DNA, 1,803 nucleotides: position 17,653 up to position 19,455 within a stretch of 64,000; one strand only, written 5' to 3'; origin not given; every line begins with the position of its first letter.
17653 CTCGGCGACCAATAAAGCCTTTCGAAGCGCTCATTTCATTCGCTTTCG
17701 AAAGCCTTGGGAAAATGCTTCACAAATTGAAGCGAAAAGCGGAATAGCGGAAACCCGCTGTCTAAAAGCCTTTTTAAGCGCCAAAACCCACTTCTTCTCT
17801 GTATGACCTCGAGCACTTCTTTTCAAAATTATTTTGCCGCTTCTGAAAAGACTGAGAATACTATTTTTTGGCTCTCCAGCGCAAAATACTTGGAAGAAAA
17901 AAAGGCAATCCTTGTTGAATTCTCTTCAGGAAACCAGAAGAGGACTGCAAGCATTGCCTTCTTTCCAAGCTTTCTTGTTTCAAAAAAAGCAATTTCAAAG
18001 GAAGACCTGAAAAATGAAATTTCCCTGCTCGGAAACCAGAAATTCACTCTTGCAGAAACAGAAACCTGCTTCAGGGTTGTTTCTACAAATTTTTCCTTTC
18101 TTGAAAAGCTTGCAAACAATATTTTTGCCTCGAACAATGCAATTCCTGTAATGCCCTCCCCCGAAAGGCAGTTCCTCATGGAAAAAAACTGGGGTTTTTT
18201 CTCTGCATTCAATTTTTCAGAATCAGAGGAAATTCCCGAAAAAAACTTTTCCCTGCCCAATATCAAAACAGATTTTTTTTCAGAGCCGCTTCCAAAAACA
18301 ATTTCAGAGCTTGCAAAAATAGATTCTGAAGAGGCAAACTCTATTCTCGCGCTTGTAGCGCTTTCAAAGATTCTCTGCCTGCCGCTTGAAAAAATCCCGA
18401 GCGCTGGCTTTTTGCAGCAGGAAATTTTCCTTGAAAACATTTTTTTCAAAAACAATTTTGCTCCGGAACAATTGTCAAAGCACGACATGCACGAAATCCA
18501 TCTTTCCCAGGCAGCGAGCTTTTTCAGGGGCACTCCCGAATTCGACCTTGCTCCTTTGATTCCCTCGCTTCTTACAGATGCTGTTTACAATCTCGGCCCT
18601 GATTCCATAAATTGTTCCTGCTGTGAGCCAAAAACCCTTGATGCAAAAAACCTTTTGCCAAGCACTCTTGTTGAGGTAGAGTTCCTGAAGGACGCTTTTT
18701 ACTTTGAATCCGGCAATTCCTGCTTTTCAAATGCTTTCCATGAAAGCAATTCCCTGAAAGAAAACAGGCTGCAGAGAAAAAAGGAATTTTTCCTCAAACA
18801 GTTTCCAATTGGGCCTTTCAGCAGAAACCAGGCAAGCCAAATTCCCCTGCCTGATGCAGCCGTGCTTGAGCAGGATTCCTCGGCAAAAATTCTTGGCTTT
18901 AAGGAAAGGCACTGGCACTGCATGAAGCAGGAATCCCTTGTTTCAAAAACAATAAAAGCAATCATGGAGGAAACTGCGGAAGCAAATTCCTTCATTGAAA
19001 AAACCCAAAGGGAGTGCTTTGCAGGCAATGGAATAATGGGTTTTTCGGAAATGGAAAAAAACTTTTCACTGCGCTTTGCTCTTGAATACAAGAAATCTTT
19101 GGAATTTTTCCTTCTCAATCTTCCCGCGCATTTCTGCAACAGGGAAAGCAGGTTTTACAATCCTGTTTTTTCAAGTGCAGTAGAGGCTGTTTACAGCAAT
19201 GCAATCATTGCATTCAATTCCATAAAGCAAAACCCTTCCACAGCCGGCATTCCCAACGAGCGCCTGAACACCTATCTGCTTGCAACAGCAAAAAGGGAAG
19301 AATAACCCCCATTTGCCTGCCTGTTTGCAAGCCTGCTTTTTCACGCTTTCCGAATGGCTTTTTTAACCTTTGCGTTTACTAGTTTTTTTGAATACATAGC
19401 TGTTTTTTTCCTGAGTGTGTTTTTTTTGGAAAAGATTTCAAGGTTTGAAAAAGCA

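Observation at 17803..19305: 500-aa ORF next to herA looks like a stripped-down, catalytically dead family B DNA polymerase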

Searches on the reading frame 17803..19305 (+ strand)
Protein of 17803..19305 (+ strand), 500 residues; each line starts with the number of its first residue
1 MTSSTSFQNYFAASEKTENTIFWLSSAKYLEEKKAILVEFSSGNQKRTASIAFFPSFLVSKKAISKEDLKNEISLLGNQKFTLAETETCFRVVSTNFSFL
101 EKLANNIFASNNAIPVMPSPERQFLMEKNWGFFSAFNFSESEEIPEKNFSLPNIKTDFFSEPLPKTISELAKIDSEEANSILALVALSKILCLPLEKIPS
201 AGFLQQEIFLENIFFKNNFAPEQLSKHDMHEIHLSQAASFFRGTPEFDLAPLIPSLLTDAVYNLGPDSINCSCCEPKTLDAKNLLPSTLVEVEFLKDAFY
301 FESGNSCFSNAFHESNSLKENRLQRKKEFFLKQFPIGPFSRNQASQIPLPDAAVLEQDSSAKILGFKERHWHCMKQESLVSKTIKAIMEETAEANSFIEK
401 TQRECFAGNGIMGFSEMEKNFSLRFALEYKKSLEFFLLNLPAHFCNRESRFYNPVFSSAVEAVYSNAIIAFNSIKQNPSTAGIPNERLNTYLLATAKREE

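Call 3: search_protein_families(library=pfam, proteins=[window:17803-19305:+], max_evalue=1)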
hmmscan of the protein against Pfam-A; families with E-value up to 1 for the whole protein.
window:17803-19305:+ (500 aa): 0 families

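Call 4: search_solved_structures(query=window:17803-19305:+, max_evalue=10, show_alignments=3)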
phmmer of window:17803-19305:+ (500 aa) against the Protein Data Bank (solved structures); distinct sequences matched with E-value up to 10: 1.
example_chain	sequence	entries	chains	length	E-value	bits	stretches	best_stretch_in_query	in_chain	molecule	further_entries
3his_A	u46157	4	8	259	1.2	11.3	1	95-135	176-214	Vacuolar saporin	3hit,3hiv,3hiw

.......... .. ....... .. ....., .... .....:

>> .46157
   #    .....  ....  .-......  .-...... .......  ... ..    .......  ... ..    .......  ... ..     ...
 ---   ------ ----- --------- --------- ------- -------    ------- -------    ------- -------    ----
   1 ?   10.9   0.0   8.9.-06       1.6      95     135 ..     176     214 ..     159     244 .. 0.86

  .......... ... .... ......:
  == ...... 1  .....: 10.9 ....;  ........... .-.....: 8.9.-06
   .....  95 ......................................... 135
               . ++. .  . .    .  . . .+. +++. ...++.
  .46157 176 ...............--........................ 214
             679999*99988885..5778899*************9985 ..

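Call 5: find_homologous_proteins(query=window:17803-19305:+, max_evalue=0.01)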
Query window:17803-19305:+ (500 aa): 43 proteins with E <= 0.01 among 8000 candidates.
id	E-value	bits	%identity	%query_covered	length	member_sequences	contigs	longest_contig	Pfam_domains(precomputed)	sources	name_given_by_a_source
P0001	0.0e+0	1095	100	100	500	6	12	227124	-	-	-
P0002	6.5e-187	640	62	98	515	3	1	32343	-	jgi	jgi:hypothetical protein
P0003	2.3e-184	632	60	98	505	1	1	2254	-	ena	-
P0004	7.6e-182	624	61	96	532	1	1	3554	-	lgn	-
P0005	4.3e-179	614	60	96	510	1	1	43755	-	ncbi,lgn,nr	ncbi:MAG: hypothetical protein PHD95_01105 [Candidatus ainarchaeum sp.]|nr:hypothetical protein [Can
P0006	1.3e-172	593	60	91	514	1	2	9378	-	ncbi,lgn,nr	ncbi:MAG: hypothetical protein PHH08_02170 [Candidatus ainarchaeum sp.]|nr:hypothetical protein [Can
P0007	1.0e-154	534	54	92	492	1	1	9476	-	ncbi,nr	ncbi:MAG: hypothetical protein JW772_01920 [Candidatus Diapherotrites archaeon]|nr:hypothetical prot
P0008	2.2e-132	460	48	95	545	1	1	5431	-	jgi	-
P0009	1.5e-123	431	56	72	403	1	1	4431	-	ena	-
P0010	1.6e-88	316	38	91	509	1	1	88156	-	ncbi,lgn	-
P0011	5.4e-87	311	37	91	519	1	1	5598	-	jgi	-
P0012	2.6e-86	309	38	90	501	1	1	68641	-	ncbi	-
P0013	5.3e-84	301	39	90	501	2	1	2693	-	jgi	-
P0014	9.7e-80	287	34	90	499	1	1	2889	-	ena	-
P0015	1.0e-75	274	35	91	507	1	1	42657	-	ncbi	ncbi:MAG: hypothetical protein V1672_01995 [Candidatus Diapherotrites archaeon]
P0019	7.6e-61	225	31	90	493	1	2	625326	-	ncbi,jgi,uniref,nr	ncbi:MAG: hypothetical protein HON47_04620 [Candidatus Diapherotrites archaeon]|jgi:hypothetical pro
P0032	1.7e-55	207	30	90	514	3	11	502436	-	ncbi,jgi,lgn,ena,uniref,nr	ncbi:MAG: hypothetical protein J4203_01650 [Candidatus Diapherotrites archaeon]|uniref:Uncharacteriz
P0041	1.8e-44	171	31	80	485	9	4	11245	-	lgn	-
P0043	3.5e-6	44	29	48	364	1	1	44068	-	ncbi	-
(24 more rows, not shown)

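Call 6: search_protein_families(library=ncbifam, proteins=[window:17803-19305:+], max_evalue=1)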
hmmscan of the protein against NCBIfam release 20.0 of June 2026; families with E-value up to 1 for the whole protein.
window:17803-19305:+ (500 aa): 0 families

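Call 8: search_solved_structures(query=A1, max_evalue=10, show_alignments=5)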
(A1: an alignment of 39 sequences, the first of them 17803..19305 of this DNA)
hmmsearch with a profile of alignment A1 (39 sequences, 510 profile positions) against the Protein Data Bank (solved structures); distinct sequences matched with E-value up to 10: 3.
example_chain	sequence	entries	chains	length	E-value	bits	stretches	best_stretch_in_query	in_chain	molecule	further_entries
5mdn_A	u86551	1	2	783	0.33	13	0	171-254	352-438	DNA polymerase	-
1q8i_A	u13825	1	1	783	1.8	10.6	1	415-478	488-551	DNA polymerase II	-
3k57_A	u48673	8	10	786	1.8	10.5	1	415-478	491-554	DNA polymerase II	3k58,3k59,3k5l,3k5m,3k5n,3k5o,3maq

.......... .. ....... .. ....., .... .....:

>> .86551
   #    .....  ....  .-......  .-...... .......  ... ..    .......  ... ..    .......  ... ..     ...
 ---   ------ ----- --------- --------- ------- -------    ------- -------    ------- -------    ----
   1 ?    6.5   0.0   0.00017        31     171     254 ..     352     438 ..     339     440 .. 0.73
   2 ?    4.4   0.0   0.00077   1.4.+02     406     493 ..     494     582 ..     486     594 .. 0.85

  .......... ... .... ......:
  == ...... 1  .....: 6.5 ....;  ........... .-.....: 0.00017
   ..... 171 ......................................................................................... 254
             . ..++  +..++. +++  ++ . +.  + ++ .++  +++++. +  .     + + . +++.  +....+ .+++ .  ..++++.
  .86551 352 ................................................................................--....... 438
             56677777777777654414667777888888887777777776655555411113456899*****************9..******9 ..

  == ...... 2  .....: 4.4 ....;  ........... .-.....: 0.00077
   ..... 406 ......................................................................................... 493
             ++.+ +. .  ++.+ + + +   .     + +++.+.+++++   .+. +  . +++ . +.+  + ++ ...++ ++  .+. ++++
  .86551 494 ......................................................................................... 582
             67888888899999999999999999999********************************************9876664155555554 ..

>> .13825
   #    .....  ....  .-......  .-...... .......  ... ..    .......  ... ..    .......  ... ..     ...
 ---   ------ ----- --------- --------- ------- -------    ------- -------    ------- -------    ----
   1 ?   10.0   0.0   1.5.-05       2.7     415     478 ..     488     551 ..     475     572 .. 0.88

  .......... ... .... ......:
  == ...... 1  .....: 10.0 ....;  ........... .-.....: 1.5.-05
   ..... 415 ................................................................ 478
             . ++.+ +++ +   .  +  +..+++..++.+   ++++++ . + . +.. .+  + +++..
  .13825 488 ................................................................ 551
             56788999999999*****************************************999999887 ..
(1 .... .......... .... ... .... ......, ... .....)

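Call 17: find_encoding_contigs(protein=P0019, flank=8000, max_places=2)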
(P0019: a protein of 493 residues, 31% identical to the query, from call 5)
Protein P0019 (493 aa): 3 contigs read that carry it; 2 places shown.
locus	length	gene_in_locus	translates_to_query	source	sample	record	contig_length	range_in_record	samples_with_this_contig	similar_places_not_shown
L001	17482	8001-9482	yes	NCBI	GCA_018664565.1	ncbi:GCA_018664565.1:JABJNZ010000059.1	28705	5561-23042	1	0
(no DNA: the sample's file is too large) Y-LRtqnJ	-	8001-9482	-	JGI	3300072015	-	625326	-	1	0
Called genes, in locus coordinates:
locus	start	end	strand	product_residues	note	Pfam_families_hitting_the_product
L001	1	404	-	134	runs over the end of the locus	PF01592:NifU_N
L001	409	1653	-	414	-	PF00266:Aminotran_5, PF00155:Aminotran_1_2 (weak), PF01212:Beta_elim_lyase, PF00282:Pyridoxal_deC (weak)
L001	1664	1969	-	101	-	PF01022:HTH_5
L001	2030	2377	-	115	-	-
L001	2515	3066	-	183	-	-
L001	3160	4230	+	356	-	PF09376:NurA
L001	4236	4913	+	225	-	PF00702:Hydrolase, PF13419:HAD_2, PF13242:Hydrolase_like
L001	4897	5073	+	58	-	-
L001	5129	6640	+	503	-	PF01935:DUF87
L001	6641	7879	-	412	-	PF00710:Asparaginase, PF17763:Asparaginase_C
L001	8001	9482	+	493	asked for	-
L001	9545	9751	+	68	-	PF01192:RNA_pol_Rpb6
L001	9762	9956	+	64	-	PF00833:Ribosomal_S17e (weak)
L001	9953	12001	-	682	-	PF02463:SMC_N, PF13476:AAA_23, PF13555:AAA_29 (weak), PF13304:AAA_21 (faint), PF02463:SMC_N (weak), PF13558:SbcC_Walker_B (weak)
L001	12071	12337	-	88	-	PF00736:EF1_GNE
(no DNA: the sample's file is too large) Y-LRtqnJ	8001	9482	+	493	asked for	-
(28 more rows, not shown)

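Call 18: find_encoding_contigs(protein=P0032, flank=8000, max_places=2)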
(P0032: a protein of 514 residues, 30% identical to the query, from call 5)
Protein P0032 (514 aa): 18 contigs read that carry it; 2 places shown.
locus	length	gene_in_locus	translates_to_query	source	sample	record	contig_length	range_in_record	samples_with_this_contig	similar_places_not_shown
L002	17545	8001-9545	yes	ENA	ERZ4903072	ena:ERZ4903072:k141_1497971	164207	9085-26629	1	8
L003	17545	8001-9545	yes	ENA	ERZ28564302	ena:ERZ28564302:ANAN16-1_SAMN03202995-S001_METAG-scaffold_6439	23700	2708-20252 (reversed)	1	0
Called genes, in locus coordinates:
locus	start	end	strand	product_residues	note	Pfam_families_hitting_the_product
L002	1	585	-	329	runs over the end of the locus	-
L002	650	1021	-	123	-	-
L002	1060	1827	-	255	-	PF00350:Dynamin_N (faint), PF02421:FeoB_N (faint), PF03193:RsgA_GTPase, PF01926:MMR_HSR1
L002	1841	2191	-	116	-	PF01981:PTH2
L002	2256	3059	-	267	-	-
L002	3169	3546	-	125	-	-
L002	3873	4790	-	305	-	-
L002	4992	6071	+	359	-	PF09376:NurA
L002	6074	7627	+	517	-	PF01935:DUF87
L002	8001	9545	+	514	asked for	-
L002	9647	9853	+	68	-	PF01192:RNA_pol_Rpb6 (weak)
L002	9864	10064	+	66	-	PF00833:Ribosomal_S17e (weak)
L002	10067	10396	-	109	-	-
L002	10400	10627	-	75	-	-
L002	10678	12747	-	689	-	PF02463:SMC_N, PF13175:AAA_15 (weak), PF13476:AAA_23, PF13555:AAA_29 (weak), PF13304:AAA_21 (faint), PF04423:Rad50_zn_hook (weak)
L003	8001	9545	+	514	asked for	-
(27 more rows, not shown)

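Call 19: predict_structure(alignment_id=A1)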
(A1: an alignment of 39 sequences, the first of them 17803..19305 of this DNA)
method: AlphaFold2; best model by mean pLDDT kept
length: 500 residues; sequences in the alignment: 39
mean_pLDDT: 86.6   pTM: 0.85
mean pLDDT of the five models: 86.6, 86.3, 85.7, 85.6, 85.5
residues with pLDDT >= 90: 350; 70-90: 82; 50-70: 29; < 50: 39
segments of 3 or more residues with pLDDT < 50: 1-10, 12-17, 228-246
pLDDT, mean of each block of 10 residues (from residue 1): 42 52 95 96 92 97 95 89 95 95 94 93 96 85 69 88 94 94 96 95 94 95 66 43 48 91 93 92 93 96 89 94 95 94 95 93 96 95 96 95 92 89 96 94 89 91 85 69 62 60
secondary structure, 60 per line:
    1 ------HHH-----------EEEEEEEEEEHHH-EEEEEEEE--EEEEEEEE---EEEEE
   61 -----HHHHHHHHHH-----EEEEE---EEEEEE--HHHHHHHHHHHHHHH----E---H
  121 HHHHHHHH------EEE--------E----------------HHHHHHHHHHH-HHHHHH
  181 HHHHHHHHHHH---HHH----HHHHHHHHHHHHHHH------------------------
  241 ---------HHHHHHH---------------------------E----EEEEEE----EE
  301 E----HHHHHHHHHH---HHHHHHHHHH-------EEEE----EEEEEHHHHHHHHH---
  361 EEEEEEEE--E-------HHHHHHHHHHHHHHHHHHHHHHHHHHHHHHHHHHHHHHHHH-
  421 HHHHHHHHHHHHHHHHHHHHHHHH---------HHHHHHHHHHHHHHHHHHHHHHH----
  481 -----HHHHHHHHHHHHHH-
elements in order: E21-30 E35-42 E45-52 E56-60 H66-75 E81-85 E89-94 H97-111 H120-128 E135-137 H163-173 H175-191 H202-216 H250-256 E289-294 E299-301 H306-315 H319-328 E336-339 E344-348 H349-357 E361-368 H379-419 H421-444 H454-476 H486-499

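Call 21: fold_search(model_id=the predicted structure, library=pdb)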
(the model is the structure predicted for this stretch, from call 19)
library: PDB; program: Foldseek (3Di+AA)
matches with E <= 10: 894; with E <= 0.001: 96
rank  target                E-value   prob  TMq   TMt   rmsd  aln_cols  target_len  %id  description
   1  6wjv_A                3.2e-06  1.00  0.44  0.14  19.2       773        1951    9  Structure of the Saccharomyces cerevisiae polymerase epsilon holoenzyme (released 2020-07-08)
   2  6i8a_A                4.9e-06  1.00  0.44  0.23  15.2       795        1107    8  The crystal structure of the Pol2 catalytic domain of DNA polymerase epsilon carrying a P301R substitution. (released 2019-01-30)
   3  6i8a_B                5.5e-06  1.00  0.40  0.21  19.4       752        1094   10  The crystal structure of the Pol2 catalytic domain of DNA polymerase epsilon carrying a P301R substitution. (released 2019-01-30)
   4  9ne6_A                6.3e-06  1.00  0.47  0.23  15.9       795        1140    9  Human polymerase epsilon bound to PCNA and DNA with an in-situ-generated mismatch in the mismatch-editing state (released 2025-06-04)
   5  6s2e_A                8.1e-06  1.00  0.44  0.24  16.7       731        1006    8  Cryo-EM structure of Ctf18-1-8 in complex with the catalytic domain of DNA polymerase epsilon (released 2020-07-08)
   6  6fwk_A                9.0e-06  1.00  0.41  0.21  17.6       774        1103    8  The crystal structure of Pol2CORE-M644G in complex with DNA and an incoming nucleotide (released 2019-01-30)
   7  6h1v_A                1.0e-05  1.00  0.45  0.23  14.4       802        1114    8  The crystal structure of Pol2CORE in complex with DNA and an incoming nucleotide, carrying an Fe-S cluster (released 2019-04-24)
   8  4k8z_A                1.0e-05  1.00  0.41  0.29  16.3       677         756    8  KOD Polymerase in binary complex with dsDNA (released 2013-06-26)
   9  8b76_A                1.0e-05  1.00  0.42  0.22  14.9       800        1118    9  The crystal structure of M644G variant of DNA Pol Epsilon containing dTTP in the polymerase active site (released 2023-11-01)
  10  9f6i_A                1.2e-05  1.00  0.43  0.21  20.9       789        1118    8  Human DNA Polymerase epsilon bound to T-C mismatched DNA (Post-Insertion state) (released 2024-08-07)
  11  6qib_A                1.4e-05  1.00  0.46  0.23  16.1       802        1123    9  The crystal structure of Pol2CORE in complex with DNA and an incoming nucleotide, carrying an Fe-S cluster (released 2019-04-17)
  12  2xhb_A                1.5e-05  1.00  0.45  0.32  12.8       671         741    8  Crystal structure of DNA polymerase from Thermococcus gorgonarius in complex with hypoxanthine-containing DNA (released 2010-07-21)
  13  4ahc_A                1.6e-05  1.00  0.39  0.29  16.1       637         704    9  Crystal Structure of an Evolved Replicating DNA Polymerase (released 2012-03-07)
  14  8b76_B                1.7e-05  1.00  0.44  0.23  16.3       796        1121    9  The crystal structure of M644G variant of DNA Pol Epsilon containing dTTP in the polymerase active site (released 2023-11-01)
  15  9gp8                  2.2e-05  1.00  0.41  0.28  16.1       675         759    7  Crystal Structure of TgoT_PGLVVWA XNA Polymerase (Apo) (released 2024-10-02)
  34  5mdn_A                4.4e-05  1.00  0.43  0.30  14.9       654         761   10  Structure of the family B DNA polymerase from the hyperthermophilic archaeon Pyrobaculum calidifontis (released 2016-12-14)
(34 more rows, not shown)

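Call 34: find_related_loci(query=A2, collection=genome_contigs, flank=8000)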
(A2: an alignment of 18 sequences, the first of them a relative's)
Query A2 (493 aa) in genome_contigs; peptide patterns used: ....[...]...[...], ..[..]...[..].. (x = any residue, [..] = any of these).
273 stretches matched a pattern; 21 encode a relative of the query (tblastn E <= 1e-3); 21 distinct loci.
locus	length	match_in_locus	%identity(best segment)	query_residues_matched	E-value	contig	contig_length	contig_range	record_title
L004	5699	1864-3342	100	1-493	0e+0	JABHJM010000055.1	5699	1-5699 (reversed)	MAG: Candidatus Iainarchaeum archaeon isolate SI037_bin87 k141_1921548, whole genome shotgun sequence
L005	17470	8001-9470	51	1-492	6e-153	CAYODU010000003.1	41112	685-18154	MAG TPA_asm: uncultured archaeon isolate SRP178699_co1_626 genome assembly, contig: NODE_895_length_41112_cov_5.310861,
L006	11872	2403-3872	51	1-492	3e-145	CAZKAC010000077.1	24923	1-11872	MAG TPA_asm: uncultured archaeon isolate SRP067234_co1_269 genome assembly, contig: k99_248098, whole genome shotgun seq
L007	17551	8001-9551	46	3-491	5e-143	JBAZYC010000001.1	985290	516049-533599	MAG: archaeon isolate SO_2017_GW1_71 NODE_17_length_985290_cov_1.729804_OW334_2017, whole genome shotgun sequence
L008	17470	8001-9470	47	1-492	8e-139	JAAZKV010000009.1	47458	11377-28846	MAG: Candidatus Iainarchaeum archaeon isolate AS22ysBPME_79 44504_AS22, whole genome shotgun sequence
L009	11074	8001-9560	46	6-493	1e-138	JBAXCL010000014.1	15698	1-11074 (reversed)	MAG: archaeon isolate ELA192 MAG192_14, whole genome shotgun sequence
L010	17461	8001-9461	46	5-493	1e-135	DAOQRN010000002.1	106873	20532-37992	MAG TPA_asm: archaeon isolate AMR_MDS_1191 NODE_50_length_106873_cov_9.391095, whole genome shotgun sequence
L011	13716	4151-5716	44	6-486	2e-135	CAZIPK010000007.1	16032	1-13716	MAG TPA_asm: uncultured archaeon isolate binchicken_co16_357 genome assembly, contig: NODE_6110_length_16032_cov_4.88683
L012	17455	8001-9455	47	1-486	2e-135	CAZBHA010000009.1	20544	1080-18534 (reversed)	MAG TPA_asm: uncultured archaeon isolate SRP192927_co6_212 genome assembly, contig: NODE_5612_length_20544_cov_4.410659,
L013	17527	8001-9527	43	5-488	2e-134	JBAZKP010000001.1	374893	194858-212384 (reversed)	MAG: archaeon isolate SO_2017_LW4_146 scaffold_74_c1_LW137-91_2017, whole genome shotgun sequence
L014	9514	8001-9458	46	5-492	2e-134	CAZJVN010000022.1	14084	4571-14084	MAG TPA_asm: uncultured archaeon isolate SRP263991_co4_116 genome assembly, contig: NODE_6484_length_14084_cov_8.541379,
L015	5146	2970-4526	43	6-490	1e-132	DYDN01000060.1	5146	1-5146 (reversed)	MAG TPA_asm: Candidatus Forterrea sp. isolate IMS_BF NODE_3850_length_5155_cov_49.0888, whole genome shotgun sequence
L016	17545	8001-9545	43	6-490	1e-130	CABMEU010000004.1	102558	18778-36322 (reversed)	uncultured archaeon isolate LFW-252_2 genome assembly, contig: LFW2522_12, whole genome shotgun sequence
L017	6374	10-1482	44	29-486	2e-128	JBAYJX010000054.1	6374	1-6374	MAG: archaeon isolate SO_2016_GW1_66 scaffold23389_OW334_2016, whole genome shotgun sequence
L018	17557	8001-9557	41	5-489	3e-119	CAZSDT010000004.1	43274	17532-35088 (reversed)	MAG TPA_asm: uncultured archaeon isolate SRP263991_co4_519 genome assembly, contig: NODE_864_length_43274_cov_6.640274,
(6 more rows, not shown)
